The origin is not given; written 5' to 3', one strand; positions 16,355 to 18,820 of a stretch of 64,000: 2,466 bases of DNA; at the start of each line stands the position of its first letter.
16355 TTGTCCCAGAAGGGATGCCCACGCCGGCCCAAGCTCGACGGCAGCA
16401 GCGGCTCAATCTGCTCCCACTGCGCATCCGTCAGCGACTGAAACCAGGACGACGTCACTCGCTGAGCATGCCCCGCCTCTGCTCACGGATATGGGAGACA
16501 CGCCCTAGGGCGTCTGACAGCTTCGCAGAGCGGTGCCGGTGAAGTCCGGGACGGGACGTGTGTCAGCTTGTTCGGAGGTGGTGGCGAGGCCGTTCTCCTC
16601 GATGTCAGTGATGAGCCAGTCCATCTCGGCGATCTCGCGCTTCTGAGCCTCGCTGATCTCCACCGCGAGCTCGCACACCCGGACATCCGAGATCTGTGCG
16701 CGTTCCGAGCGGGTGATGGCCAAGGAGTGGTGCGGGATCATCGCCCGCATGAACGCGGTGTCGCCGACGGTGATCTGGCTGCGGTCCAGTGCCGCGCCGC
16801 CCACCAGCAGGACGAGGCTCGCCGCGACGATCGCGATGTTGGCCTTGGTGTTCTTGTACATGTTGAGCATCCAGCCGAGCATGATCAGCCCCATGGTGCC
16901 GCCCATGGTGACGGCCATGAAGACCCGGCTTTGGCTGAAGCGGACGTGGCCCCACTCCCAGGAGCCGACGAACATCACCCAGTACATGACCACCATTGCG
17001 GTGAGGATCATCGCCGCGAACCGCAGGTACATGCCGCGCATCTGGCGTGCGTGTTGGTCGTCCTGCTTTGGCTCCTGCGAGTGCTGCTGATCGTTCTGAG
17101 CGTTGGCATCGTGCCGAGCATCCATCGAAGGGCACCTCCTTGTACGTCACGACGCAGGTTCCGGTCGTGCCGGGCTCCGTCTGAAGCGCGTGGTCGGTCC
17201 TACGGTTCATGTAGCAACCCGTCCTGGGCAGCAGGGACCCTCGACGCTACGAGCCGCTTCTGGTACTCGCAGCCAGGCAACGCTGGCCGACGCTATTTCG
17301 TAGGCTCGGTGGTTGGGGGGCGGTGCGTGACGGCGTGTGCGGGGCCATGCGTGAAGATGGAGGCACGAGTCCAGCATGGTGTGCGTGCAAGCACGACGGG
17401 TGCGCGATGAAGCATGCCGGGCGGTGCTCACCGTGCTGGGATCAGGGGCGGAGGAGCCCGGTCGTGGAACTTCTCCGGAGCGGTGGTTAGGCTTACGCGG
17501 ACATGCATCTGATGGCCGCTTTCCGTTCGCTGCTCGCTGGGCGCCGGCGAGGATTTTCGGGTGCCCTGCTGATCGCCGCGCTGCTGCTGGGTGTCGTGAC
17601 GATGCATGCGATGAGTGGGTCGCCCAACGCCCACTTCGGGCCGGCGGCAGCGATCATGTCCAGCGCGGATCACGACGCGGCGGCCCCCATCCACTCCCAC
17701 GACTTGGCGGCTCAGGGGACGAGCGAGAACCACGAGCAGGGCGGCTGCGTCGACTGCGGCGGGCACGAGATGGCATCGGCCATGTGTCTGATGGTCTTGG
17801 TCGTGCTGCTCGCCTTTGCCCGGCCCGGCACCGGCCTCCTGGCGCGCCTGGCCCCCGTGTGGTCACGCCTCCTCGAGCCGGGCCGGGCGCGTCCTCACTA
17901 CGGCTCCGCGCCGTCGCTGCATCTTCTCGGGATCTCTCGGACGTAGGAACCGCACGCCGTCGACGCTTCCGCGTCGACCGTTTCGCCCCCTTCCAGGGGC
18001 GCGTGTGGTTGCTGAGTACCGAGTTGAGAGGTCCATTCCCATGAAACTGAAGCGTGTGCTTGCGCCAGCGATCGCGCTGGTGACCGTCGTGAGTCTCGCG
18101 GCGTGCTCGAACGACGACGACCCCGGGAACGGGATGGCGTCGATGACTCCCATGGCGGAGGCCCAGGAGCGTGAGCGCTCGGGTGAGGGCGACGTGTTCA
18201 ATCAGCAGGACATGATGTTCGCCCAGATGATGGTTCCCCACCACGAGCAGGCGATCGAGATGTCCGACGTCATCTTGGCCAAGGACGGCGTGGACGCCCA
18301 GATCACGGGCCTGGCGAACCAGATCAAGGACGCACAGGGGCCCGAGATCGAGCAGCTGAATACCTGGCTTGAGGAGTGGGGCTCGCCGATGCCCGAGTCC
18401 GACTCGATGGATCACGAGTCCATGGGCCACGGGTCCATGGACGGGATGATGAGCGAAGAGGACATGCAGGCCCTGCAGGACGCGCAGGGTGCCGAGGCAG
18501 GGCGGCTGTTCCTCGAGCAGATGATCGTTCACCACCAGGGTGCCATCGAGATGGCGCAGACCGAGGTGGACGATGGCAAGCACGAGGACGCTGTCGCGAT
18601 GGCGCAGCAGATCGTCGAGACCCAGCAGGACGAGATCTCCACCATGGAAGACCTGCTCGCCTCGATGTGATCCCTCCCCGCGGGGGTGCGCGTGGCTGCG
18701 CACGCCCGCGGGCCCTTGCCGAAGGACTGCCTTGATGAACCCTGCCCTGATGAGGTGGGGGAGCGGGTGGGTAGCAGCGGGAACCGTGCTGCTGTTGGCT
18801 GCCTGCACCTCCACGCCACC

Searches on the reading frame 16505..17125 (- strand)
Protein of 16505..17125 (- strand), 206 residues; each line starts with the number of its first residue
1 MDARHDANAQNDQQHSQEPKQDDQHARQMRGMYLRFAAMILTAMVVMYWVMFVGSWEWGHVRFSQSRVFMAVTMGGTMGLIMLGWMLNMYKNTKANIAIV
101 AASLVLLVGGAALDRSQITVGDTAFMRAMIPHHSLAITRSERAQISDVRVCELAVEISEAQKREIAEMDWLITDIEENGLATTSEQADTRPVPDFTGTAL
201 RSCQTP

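Call 91: search_protein_families(library=pfam, proteins=[window:16505-17125:-], max_evalue=0.00001)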
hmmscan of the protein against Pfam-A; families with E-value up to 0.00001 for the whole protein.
window:16505-17125:- (206 aa): 1 family
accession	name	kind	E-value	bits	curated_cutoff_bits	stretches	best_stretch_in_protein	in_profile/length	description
PF03713.19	DUF305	-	1.2e-08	35.6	27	1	122-183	1-64/151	Domain of unknown function (DUF305)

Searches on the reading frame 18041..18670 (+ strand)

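Call 91: search_protein_families(library=pfam, proteins=[window:18041-18670:+], max_evalue=0.00001)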
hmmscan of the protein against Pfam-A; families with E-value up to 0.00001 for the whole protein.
window:18041-18670:+ (209 aa): 2 families
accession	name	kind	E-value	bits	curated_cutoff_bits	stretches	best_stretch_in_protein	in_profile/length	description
PF03713.19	DUF305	-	2.2e-48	164.6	27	1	57-206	1-151/151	Domain of unknown function (DUF305)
PF13628.12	DUF4142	-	1e-07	32.7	27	0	138-204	71-137/138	Domain of unknown function (DUF4142)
